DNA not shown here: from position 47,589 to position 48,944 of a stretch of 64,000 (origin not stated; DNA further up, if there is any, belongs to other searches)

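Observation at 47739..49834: Two zinc MDR dehydrogenases embedded between hpnG and hpnC: candidates for the unassigned ribosylhopane reductase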

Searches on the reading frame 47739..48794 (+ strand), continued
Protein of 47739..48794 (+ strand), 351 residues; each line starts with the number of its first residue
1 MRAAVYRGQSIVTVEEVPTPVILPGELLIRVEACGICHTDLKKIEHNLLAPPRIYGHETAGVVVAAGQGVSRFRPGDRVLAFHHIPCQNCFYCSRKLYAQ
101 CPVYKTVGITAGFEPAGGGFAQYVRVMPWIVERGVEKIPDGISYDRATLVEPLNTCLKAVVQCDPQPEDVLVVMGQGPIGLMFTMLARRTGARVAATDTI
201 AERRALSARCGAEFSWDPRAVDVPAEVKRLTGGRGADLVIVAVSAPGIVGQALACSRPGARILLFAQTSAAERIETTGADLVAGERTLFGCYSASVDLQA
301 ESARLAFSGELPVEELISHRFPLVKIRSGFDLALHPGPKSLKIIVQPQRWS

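Call 23: search_protein_families(library=ncbifam, proteins=[P0148, P0199, P0184, P0144, P0145, P0158, P0223, P0243, P0245, P0210], max_evalue=1e-8)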
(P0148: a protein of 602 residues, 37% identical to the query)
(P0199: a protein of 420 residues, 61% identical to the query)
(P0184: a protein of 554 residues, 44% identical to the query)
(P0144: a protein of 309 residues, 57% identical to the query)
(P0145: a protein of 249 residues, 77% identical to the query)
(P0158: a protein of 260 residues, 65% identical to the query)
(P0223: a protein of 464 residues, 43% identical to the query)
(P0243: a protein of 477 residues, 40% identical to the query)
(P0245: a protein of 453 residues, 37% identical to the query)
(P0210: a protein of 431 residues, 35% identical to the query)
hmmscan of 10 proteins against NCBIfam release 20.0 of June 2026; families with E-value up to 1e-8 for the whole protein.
P0148 (602 aa): 30 families (the best 25 are shown)
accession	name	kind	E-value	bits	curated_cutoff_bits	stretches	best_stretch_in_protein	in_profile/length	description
TIGR00692.1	tdh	equivalog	3.2e-45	154.6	458.35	1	261-597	9-337/340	L-threonine 3-dehydrogenase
NF003808.0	PRK05396.1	equivalog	1.2e-42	146.1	380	1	262-599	12-339/341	L-threonine 3-dehydrogenase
NF007642.0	PRK10309.1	equivalog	3.2e-41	141.7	550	1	252-586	1-332/347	galactitol-1-phosphate 5-dehydrogenase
NF010344.0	PRK13771.1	subfamily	1.3e-40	139.4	349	1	252-600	1-333/334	putative alcohol dehydrogenase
NF041097.1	keto_inos_dh_IolM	equivalog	2.1e-39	135.3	450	1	248-594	25-384/389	scyllo-inosose 3-dehydrogenase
NF041172.1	AcrlCoa_red_Thmprot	equivalog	1.5e-36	126.1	500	1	252-599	1-333/334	acryloyl-CoA reductase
NF007375.0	PRK09880.1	equivalog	8.5e-35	120.1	469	1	251-599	4-342/344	L-idonate 5-dehydrogenase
NF007489.0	PRK10083.1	equivalog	7.9e-34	117.1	376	1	259-599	8-336/339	Zn-dependent oxidoreductase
TIGR03989.1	Rxyl_3153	subfamily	6.7e-30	104.6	440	1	252-585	2-356/370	NDMA-dependent alcohol dehydrogenase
TIGR03992.1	Arch_glmU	subfamily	6.3e-29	101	292.1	1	1-261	1-254/393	bifunctional sugar-1-phosphate nucleotidylyltransferase/acetyltransferase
NF006940.0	PRK09422.1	equivalog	2.8e-27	95.6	344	1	252-549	1-287/338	alcohol dehydrogenase AdhP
NF041313.1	UDPGP_AglF_Halo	equivalog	1.9e-26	93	400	1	1-137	1-139/234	UTP--glucose-1-phosphate uridylyltransferase AglF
TIGR03366.1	HpnZ_proposed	hypoth_equivalog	3.8e-25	88.7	328.1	1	271-546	1-279/315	putative phosphonate catabolism associated alcohol dehydrogenase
NF041135.1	IPPtranDIPPsyn_Thcocales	equivalog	1.8e-22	79.9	580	1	1-238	1-219/419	bifunctional L-myo-inositol-1-phosphate cytidylyltransferase/CDP-L-myo-inositol myo-inositolphosphotransferase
TIGR03451.1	mycoS_dep_FDH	equivalog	1.9e-22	79.6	512.9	1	260-519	11-275/358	S-(hydroxymethyl)mycothiol dehydrogenase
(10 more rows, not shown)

P0199 (420 aa): 17 families
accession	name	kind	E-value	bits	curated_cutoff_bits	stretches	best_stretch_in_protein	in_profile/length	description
NF041097.1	keto_inos_dh_IolM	equivalog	2.2e-24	85.9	450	1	255-395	16-160/389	scyllo-inosose 3-dehydrogenase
NF007489.0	PRK10083.1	equivalog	7.2e-21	74.5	376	1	269-420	1-145/339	Zn-dependent oxidoreductase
NF010344.0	PRK13771.1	subfamily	3.3e-20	72.4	349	1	269-418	1-144/334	putative alcohol dehydrogenase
TIGR02822.1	adh_fam_2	subfamily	1e-18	67.5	283.5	1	279-393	14-126/329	zinc-binding alcohol dehydrogenase family protein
NF003808.0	PRK05396.1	equivalog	1.4e-18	66.9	380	1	270-393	2-126/341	L-threonine 3-dehydrogenase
TIGR03366.1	HpnZ_proposed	hypoth_equivalog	2e-17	63.4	328.1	1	288-410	1-129/315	putative phosphonate catabolism associated alcohol dehydrogenase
TIGR00692.1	tdh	equivalog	3.6e-17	62.4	458.35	1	281-412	12-139/340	L-threonine 3-dehydrogenase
NF041172.1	AcrlCoa_red_Thmprot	equivalog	1.9e-16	59.9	500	1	269-418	1-144/334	acryloyl-CoA reductase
NF007642.0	PRK10309.1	equivalog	2.5e-16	59.8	550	1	269-420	1-145/347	galactitol-1-phosphate 5-dehydrogenase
TIGR03451.1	mycoS_dep_FDH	equivalog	2.4e-15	56.2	512.9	1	272-369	5-104/358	S-(hydroxymethyl)mycothiol dehydrogenase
TIGR03989.1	Rxyl_3153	subfamily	6.7e-15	55.2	440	1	271-370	5-106/370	NDMA-dependent alcohol dehydrogenase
NF007375.0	PRK09880.1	equivalog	9.2e-15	54.2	469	1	293-393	28-131/344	L-idonate 5-dehydrogenase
TIGR03201.1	dearomat_had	equivalog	3.6e-14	52.6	338.65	1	280-394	11-122/349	6-hydroxycyclohex-1-ene-1-carbonyl-CoA dehydrogenase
TIGR02824.1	quinone_pig3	subfamily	1.2e-12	47.5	296.8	1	275-348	10-86/325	putative NAD(P)H quinone oxidoreductase, PIG3 family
NF047908.1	AldhRedAhr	equivalog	1.2e-12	47.4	470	1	289-415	25-145/335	NADPH-dependent aldehyde reductase Ahr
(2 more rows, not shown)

P0184 (554 aa): 4 families
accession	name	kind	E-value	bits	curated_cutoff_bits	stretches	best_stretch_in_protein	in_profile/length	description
NF041097.1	keto_inos_dh_IolM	equivalog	3.3e-14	52.4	450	1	168-294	183-317/389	scyllo-inosose 3-dehydrogenase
NF003808.0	PRK05396.1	equivalog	1.9e-13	50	380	1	173-298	148-273/341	L-threonine 3-dehydrogenase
TIGR00692.1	tdh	equivalog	7.6e-12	44.9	458.35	1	173-297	146-270/340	L-threonine 3-dehydrogenase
NF007489.0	PRK10083.1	equivalog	9.5e-12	44.5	376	1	171-307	142-276/339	Zn-dependent oxidoreductase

P0144 (309 aa): 19 families
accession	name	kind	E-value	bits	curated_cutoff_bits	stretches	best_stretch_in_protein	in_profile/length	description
TIGR00692.1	tdh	equivalog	9.8e-34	116.9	458.35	1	120-305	11-192/340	L-threonine 3-dehydrogenase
NF003808.0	PRK05396.1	equivalog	3.5e-32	111.6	380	1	120-303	13-191/341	L-threonine 3-dehydrogenase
NF041097.1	keto_inos_dh_IolM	equivalog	1e-30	106.7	450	1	119-304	39-236/389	scyllo-inosose 3-dehydrogenase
NF007642.0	PRK10309.1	equivalog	1.7e-29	103.1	550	1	112-304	4-189/347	galactitol-1-phosphate 5-dehydrogenase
NF010344.0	PRK13771.1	subfamily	2.2e-28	99.2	349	1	111-304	3-192/334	putative alcohol dehydrogenase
TIGR03366.1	HpnZ_proposed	hypoth_equivalog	2.7e-25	89.3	328.1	1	128-307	1-188/315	putative phosphonate catabolism associated alcohol dehydrogenase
NF007489.0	PRK10083.1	equivalog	1e-23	83.8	376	1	117-291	9-176/339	Zn-dependent oxidoreductase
NF041172.1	AcrlCoa_red_Thmprot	equivalog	1.5e-23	83.3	500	1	116-304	8-192/334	acryloyl-CoA reductase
TIGR03201.1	dearomat_had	equivalog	1.7e-20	73.4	338.65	1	121-308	12-199/349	6-hydroxycyclohex-1-ene-1-carbonyl-CoA dehydrogenase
NF007375.0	PRK09880.1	equivalog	1.9e-20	72.9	469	1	111-307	7-202/344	L-idonate 5-dehydrogenase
NF006940.0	PRK09422.1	equivalog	2.1e-20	73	344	1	109-304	1-191/338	alcohol dehydrogenase AdhP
TIGR03451.1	mycoS_dep_FDH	equivalog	3.8e-19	68.7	512.9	1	118-303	12-204/358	S-(hydroxymethyl)mycothiol dehydrogenase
TIGR03989.1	Rxyl_3153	subfamily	4.8e-19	68.9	440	1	115-303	9-214/370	NDMA-dependent alcohol dehydrogenase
TIGR02824.1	quinone_pig3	subfamily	2e-18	66.5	296.8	1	116-189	11-87/325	putative NAD(P)H quinone oxidoreductase, PIG3 family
TIGR02818.1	adh_III_F_hyde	equivalog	7.6e-18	64.7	543.95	1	114-303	8-213/368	S-(hydroxymethyl)glutathione dehydrogenase/class III alcohol dehydrogenase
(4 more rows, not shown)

P0145 (249 aa): 18 families
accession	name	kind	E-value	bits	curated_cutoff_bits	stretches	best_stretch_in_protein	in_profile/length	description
NF041097.1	keto_inos_dh_IolM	equivalog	1.1e-21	76.9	450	1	105-225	36-161/389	scyllo-inosose 3-dehydrogenase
TIGR00692.1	tdh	equivalog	7.9e-21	74.4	458.35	1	109-242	11-144/340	L-threonine 3-dehydrogenase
NF003808.0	PRK05396.1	equivalog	2e-20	72.9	380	1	109-242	13-146/341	L-threonine 3-dehydrogenase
NF010344.0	PRK13771.1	subfamily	8.1e-20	71.1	349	1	98-227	1-128/334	putative alcohol dehydrogenase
NF006940.0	PRK09422.1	equivalog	7.2e-19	67.9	344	1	98-238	1-134/338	alcohol dehydrogenase AdhP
TIGR03451.1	mycoS_dep_FDH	equivalog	1.1e-17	63.9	512.9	1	106-193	11-99/358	S-(hydroxymethyl)mycothiol dehydrogenase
TIGR02822.1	adh_fam_2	subfamily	4.4e-16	58.9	283.5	1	104-223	12-127/329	zinc-binding alcohol dehydrogenase family protein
NF041172.1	AcrlCoa_red_Thmprot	equivalog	9.9e-16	57.6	500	1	98-202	1-108/334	acryloyl-CoA reductase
NF007489.0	PRK10083.1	equivalog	1.9e-15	56.7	376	1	102-237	5-137/339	Zn-dependent oxidoreductase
TIGR03366.1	HpnZ_proposed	hypoth_equivalog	3.5e-15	56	328.1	1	117-224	1-117/315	putative phosphonate catabolism associated alcohol dehydrogenase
TIGR02818.1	adh_III_F_hyde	equivalog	6.9e-15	55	543.95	1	102-198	7-105/368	S-(hydroxymethyl)glutathione dehydrogenase/class III alcohol dehydrogenase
TIGR03989.1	Rxyl_3153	subfamily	8.7e-15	54.8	440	1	100-198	4-105/370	NDMA-dependent alcohol dehydrogenase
TIGR03468.1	HpnG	hypoth_equivalog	7e-14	51.9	187.1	1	1-74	132-204/212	hopanoid-associated phosphorylase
NF007642.0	PRK10309.1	equivalog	7.6e-14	51.7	550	1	98-224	1-124/347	galactitol-1-phosphate 5-dehydrogenase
NF047908.1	AldhRedAhr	equivalog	9.4e-14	51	470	1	108-226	15-130/335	NADPH-dependent aldehyde reductase Ahr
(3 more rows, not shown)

P0158 (260 aa): 17 families
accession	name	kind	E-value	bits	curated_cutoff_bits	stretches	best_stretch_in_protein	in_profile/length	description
NF041097.1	keto_inos_dh_IolM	equivalog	1.3e-24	86.6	450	1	93-255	27-197/389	scyllo-inosose 3-dehydrogenase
NF003808.0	PRK05396.1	equivalog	4.6e-24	84.9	380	1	106-254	12-156/341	L-threonine 3-dehydrogenase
TIGR00692.1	tdh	equivalog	6.9e-24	84.5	458.35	1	107-254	11-154/340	L-threonine 3-dehydrogenase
NF007642.0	PRK10309.1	equivalog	1.7e-23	83.4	550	1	96-255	1-153/347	galactitol-1-phosphate 5-dehydrogenase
NF010344.0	PRK13771.1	subfamily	9.4e-20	70.8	349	1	96-246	1-145/334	putative alcohol dehydrogenase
NF007489.0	PRK10083.1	equivalog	1.5e-17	63.6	376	1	96-249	1-147/339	Zn-dependent oxidoreductase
TIGR03366.1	HpnZ_proposed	hypoth_equivalog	2.9e-17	62.9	328.1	1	115-243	1-135/315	putative phosphonate catabolism associated alcohol dehydrogenase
TIGR02822.1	adh_fam_2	subfamily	7.6e-17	61.4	283.5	1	107-222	15-128/329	zinc-binding alcohol dehydrogenase family protein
NF006940.0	PRK09422.1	equivalog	2.4e-15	56.4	344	1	96-242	1-140/338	alcohol dehydrogenase AdhP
TIGR03451.1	mycoS_dep_FDH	equivalog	7.6e-15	54.6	512.9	1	105-193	12-101/358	S-(hydroxymethyl)mycothiol dehydrogenase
NF041172.1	AcrlCoa_red_Thmprot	equivalog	2e-14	53.3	500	1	96-246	1-145/334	acryloyl-CoA reductase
TIGR03989.1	Rxyl_3153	subfamily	1.3e-13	51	440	1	97-196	3-105/370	NDMA-dependent alcohol dehydrogenase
NF007375.0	PRK09880.1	equivalog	8.4e-13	47.8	469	1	97-252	6-159/344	L-idonate 5-dehydrogenase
TIGR02824.1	quinone_pig3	subfamily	9e-13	47.9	296.8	1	101-177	9-88/325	putative NAD(P)H quinone oxidoreductase, PIG3 family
NF047908.1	AldhRedAhr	equivalog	2.1e-11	43.3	470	1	111-242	20-145/335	NADPH-dependent aldehyde reductase Ahr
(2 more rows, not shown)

P0223 (464 aa): 19 families
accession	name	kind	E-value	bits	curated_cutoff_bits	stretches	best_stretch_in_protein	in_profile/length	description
NF003808.0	PRK05396.1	equivalog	3.5e-33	114.9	380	1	33-237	14-212/341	L-threonine 3-dehydrogenase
TIGR00692.1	tdh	equivalog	1e-30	106.9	458.35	1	32-237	11-210/340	L-threonine 3-dehydrogenase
NF041097.1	keto_inos_dh_IolM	equivalog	2.5e-30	105.4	450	1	34-238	42-256/389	scyllo-inosose 3-dehydrogenase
NF007642.0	PRK10309.1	equivalog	8.8e-26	90.9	550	1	20-240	2-212/347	galactitol-1-phosphate 5-dehydrogenase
NF010344.0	PRK13771.1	subfamily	1.3e-25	90.1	349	1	19-217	1-192/334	putative alcohol dehydrogenase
TIGR03366.1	HpnZ_proposed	hypoth_equivalog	2e-24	86.4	328.1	1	41-233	2-200/315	putative phosphonate catabolism associated alcohol dehydrogenase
NF007489.0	PRK10083.1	equivalog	3.2e-22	79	376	1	36-236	16-209/339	Zn-dependent oxidoreductase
TIGR03201.1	dearomat_had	equivalog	8.1e-22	77.8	338.65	1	37-239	16-216/349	6-hydroxycyclohex-1-ene-1-carbonyl-CoA dehydrogenase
NF006940.0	PRK09422.1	equivalog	8.6e-22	77.5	344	1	19-241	1-214/338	alcohol dehydrogenase AdhP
NF007375.0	PRK09880.1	equivalog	1.5e-21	76.5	469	1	42-242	25-222/344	L-idonate 5-dehydrogenase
NF047908.1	AldhRedAhr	equivalog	2.6e-21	75.8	470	1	41-225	25-202/335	NADPH-dependent aldehyde reductase Ahr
NF041172.1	AcrlCoa_red_Thmprot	equivalog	2.2e-20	72.9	500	1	19-217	1-192/334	acryloyl-CoA reductase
TIGR03451.1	mycoS_dep_FDH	equivalog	4.1e-17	62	512.9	1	35-235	17-223/358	S-(hydroxymethyl)mycothiol dehydrogenase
TIGR02819.1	fdhA_non_GSH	equivalog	1.1e-15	57.2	636.95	1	45-229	37-229/397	formaldehyde dehydrogenase, glutathione-independent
TIGR03989.1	Rxyl_3153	subfamily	2.3e-15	56.7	440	1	19-233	2-231/370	NDMA-dependent alcohol dehydrogenase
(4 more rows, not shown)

P0243 (477 aa): 17 families
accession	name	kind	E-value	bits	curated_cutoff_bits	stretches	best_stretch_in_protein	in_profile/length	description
NF041097.1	keto_inos_dh_IolM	equivalog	1.2e-27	96.6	450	1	18-242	30-253/389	scyllo-inosose 3-dehydrogenase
NF007642.0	PRK10309.1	equivalog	1.4e-27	96.9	550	1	24-361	8-333/347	galactitol-1-phosphate 5-dehydrogenase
NF003808.0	PRK05396.1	equivalog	2.2e-26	92.6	380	1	28-241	13-209/341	L-threonine 3-dehydrogenase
TIGR00692.1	tdh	equivalog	9e-26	90.7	458.35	1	32-241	15-207/340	L-threonine 3-dehydrogenase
TIGR03366.1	HpnZ_proposed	hypoth_equivalog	5.6e-21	75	328.1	1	37-289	2-255/315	putative phosphonate catabolism associated alcohol dehydrogenase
NF010344.0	PRK13771.1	subfamily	9.2e-19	67.6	349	1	24-226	7-193/334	putative alcohol dehydrogenase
NF007489.0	PRK10083.1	equivalog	2e-18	66.5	376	1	25-223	9-188/339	Zn-dependent oxidoreductase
NF041172.1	AcrlCoa_red_Thmprot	equivalog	2.6e-17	62.8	500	1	26-227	11-194/334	acryloyl-CoA reductase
NF006940.0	PRK09422.1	equivalog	1.1e-16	60.7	344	1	24-284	8-257/338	alcohol dehydrogenase AdhP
NF007375.0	PRK09880.1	equivalog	5.9e-16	58.1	469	1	39-244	26-218/344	L-idonate 5-dehydrogenase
TIGR03201.1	dearomat_had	equivalog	3.3e-14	52.7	338.65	1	24-272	6-240/349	6-hydroxycyclohex-1-ene-1-carbonyl-CoA dehydrogenase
TIGR02819.1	fdhA_non_GSH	equivalog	5.1e-13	48.4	636.95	1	42-245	38-240/397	formaldehyde dehydrogenase, glutathione-independent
TIGR02822.1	adh_fam_2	subfamily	1.2e-12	47.5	283.5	1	24-295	11-262/329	zinc-binding alcohol dehydrogenase family protein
NF047908.1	AldhRedAhr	equivalog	1.1e-11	44.3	470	1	20-242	8-212/335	NADPH-dependent aldehyde reductase Ahr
TIGR03989.1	Rxyl_3153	subfamily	1.6e-10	40.8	440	0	28-245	14-236/370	NDMA-dependent alcohol dehydrogenase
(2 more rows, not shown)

P0245 (453 aa): 18 families
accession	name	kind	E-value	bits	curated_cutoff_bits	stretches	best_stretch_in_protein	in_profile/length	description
NF003808.0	PRK05396.1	equivalog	6e-30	104.3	380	1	1-269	1-263/341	L-threonine 3-dehydrogenase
NF010344.0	PRK13771.1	subfamily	3e-29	102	349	1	1-336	1-316/334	putative alcohol dehydrogenase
TIGR00692.1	tdh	equivalog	1.3e-27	96.8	458.35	1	13-263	11-255/340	L-threonine 3-dehydrogenase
NF041172.1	AcrlCoa_red_Thmprot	equivalog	5.5e-26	91.3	500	1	1-277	1-264/334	acryloyl-CoA reductase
NF041097.1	keto_inos_dh_IolM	equivalog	1.5e-24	86.4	450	1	10-339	37-376/389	scyllo-inosose 3-dehydrogenase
NF007642.0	PRK10309.1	equivalog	1.3e-23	83.8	550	1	1-217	1-201/347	galactitol-1-phosphate 5-dehydrogenase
TIGR03366.1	HpnZ_proposed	hypoth_equivalog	2.6e-22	79.4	328.1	1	25-276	5-260/315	putative phosphonate catabolism associated alcohol dehydrogenase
NF007489.0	PRK10083.1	equivalog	2.2e-21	76.2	376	1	10-219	9-204/339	Zn-dependent oxidoreductase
NF047908.1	AldhRedAhr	equivalog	7.7e-19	67.7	470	1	4-263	7-254/335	NADPH-dependent aldehyde reductase Ahr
NF006940.0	PRK09422.1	equivalog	2.7e-18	66.1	344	1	1-267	1-258/338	alcohol dehydrogenase AdhP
NF007375.0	PRK09880.1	equivalog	5.4e-18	64.9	469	1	12-282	15-276/344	L-idonate 5-dehydrogenase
TIGR03201.1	dearomat_had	equivalog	8.8e-16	57.9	338.65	1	11-242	8-235/349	6-hydroxycyclohex-1-ene-1-carbonyl-CoA dehydrogenase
TIGR03451.1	mycoS_dep_FDH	equivalog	3.5e-15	55.7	512.9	1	7-241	8-246/358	S-(hydroxymethyl)mycothiol dehydrogenase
TIGR03989.1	Rxyl_3153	subfamily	2.4e-12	46.8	440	1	2-117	3-116/370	NDMA-dependent alcohol dehydrogenase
TIGR02822.1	adh_fam_2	subfamily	6.2e-11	41.9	283.5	1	10-136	12-131/329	zinc-binding alcohol dehydrogenase family protein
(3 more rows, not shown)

P0210 (431 aa): 18 families
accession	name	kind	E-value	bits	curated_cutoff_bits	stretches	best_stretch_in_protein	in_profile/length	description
NF003808.0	PRK05396.1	equivalog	8.7e-36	123.5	380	1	23-346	11-325/341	L-threonine 3-dehydrogenase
NF007642.0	PRK10309.1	equivalog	6.2e-34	117.7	550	1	36-336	24-320/347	galactitol-1-phosphate 5-dehydrogenase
TIGR00692.1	tdh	equivalog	1e-31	110.2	458.35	1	23-345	9-324/340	L-threonine 3-dehydrogenase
NF007375.0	PRK09880.1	equivalog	5.7e-31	107.5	469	1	39-360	29-341/344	L-idonate 5-dehydrogenase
NF010344.0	PRK13771.1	subfamily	6.4e-30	104.3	349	1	30-287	18-262/334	putative alcohol dehydrogenase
NF007489.0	PRK10083.1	equivalog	8.2e-30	103.9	376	1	29-349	16-323/339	Zn-dependent oxidoreductase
TIGR03366.1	HpnZ_proposed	hypoth_equivalog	1.9e-29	102.9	328.1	1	34-286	2-259/315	putative phosphonate catabolism associated alcohol dehydrogenase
NF041097.1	keto_inos_dh_IolM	equivalog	5.6e-29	101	450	1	30-347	45-375/389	scyllo-inosose 3-dehydrogenase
NF041172.1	AcrlCoa_red_Thmprot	equivalog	3.5e-26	91.9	500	1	30-317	18-291/334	acryloyl-CoA reductase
TIGR03989.1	Rxyl_3153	subfamily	1.2e-24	87.3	440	1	37-302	26-310/370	NDMA-dependent alcohol dehydrogenase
NF006940.0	PRK09422.1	equivalog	4.3e-24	85.1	344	1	35-280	22-260/338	alcohol dehydrogenase AdhP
TIGR03201.1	dearomat_had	equivalog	1.5e-23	83.4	338.65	1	30-344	16-331/349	6-hydroxycyclohex-1-ene-1-carbonyl-CoA dehydrogenase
TIGR03451.1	mycoS_dep_FDH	equivalog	2.5e-19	69.3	512.9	1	32-246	21-242/358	S-(hydroxymethyl)mycothiol dehydrogenase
NF047908.1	AldhRedAhr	equivalog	7.8e-19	67.7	470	1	39-345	30-318/335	NADPH-dependent aldehyde reductase Ahr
TIGR02818.1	adh_III_F_hyde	equivalog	2.8e-18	66.1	543.95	1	33-230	22-234/368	S-(hydroxymethyl)glutathione dehydrogenase/class III alcohol dehydrogenase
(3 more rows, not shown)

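Call 27: find_related_loci(query=A2, collection=genome_contigs, flank=10000)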
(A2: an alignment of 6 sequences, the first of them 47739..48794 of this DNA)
Query A2 (351 aa) in genome_contigs; peptide patterns used: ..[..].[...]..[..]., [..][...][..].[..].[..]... (x = any residue, [..] = any of these).
600 stretches matched a pattern (row limit reached: there are more); 599 encode a relative of the query (tblastn E <= 1e-3); the best 80 are kept; 80 distinct loci.
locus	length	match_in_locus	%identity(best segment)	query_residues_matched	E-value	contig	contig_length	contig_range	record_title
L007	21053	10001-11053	88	1-351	0e+0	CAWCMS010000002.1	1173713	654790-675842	MAG: Terriglobia bacterium isolate MFD05502.bin.2.124 genome assembly, contig: contig_10655, whole genome shotgun sequen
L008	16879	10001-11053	83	1-351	0e+0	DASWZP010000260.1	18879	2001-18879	MAG TPA_asm: Bryobacteraceae bacterium isolate SMAG_U3741 k141_295881, whole genome shotgun sequence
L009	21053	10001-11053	84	1-351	0e+0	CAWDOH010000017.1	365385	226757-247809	MAG: Bryobacterales bacterium isolate MFD03399.bin.2.125 genome assembly, contig: contig_22747, whole genome shotgun seq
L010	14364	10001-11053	83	1-351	0e+0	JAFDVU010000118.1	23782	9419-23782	MAG: Acidobacteria bacterium isolate SZAS-9 LIN-567__118__length-23782, whole genome shotgun sequence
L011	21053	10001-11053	82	1-351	0e+0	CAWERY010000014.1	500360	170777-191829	MAG: uncultured Solibacteraceae bacterium isolate MFD04967.bin.2.95 genome assembly, contig: contig_4594, whole genome s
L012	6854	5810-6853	82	1-348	0e+0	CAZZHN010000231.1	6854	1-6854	MAG TPA_asm: uncultured Solibacteraceae bacterium isolate binchicken_co162_446 genome assembly, contig: NODE_29636_lengt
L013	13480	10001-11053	81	1-351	0e+0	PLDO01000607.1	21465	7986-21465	MAG: Bryobacterales bacterium isolate palsa_241 73.20111000_P2D.25_contig_2792, whole genome shotgun sequence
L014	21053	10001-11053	84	1-351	0e+0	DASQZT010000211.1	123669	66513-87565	MAG TPA_asm: Bryobacteraceae bacterium isolate SMAG_U11099 k141_474342, whole genome shotgun sequence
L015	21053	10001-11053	84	1-351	0e+0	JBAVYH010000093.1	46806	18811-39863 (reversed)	MAG: Bryobacteraceae bacterium isolate MFD02755_ilm_asm_bin11 k127_71821, whole genome shotgun sequence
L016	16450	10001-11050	81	1-350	0e+0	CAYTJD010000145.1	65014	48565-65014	MAG TPA_asm: uncultured Solibacteraceae bacterium isolate binchicken_co279_128 genome assembly, contig: k141_2887161, wh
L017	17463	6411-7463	82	1-351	0e+0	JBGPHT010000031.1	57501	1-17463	MAG: Bryobacteraceae bacterium isolate OBJ_0618_7090110_351 k141_11187582_length_57501_cov_26.0022, whole genome shotgun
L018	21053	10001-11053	81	1-351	0e+0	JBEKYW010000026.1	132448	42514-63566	MAG: Bryobacteraceae bacterium isolate SPRUCE 684 SPRUCE_684_26, whole genome shotgun sequence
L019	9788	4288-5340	82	1-351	0e+0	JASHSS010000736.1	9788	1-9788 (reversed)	MAG: Bryobacteraceae bacterium isolate JOPF133 JOPF_NEAR_contig_1305389, whole genome shotgun sequence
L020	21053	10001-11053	79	1-351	0e+0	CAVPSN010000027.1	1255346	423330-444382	MAG: Bryobacterales bacterium isolate MFD00031.bin.2.181 genome assembly, contig: contig_7543, whole genome shotgun sequ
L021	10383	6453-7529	79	1-351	0e+0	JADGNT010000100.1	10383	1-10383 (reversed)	MAG: Candidatus Solibacter sp. isolate Chersky.3_40 contig-100_3478, whole genome shotgun sequence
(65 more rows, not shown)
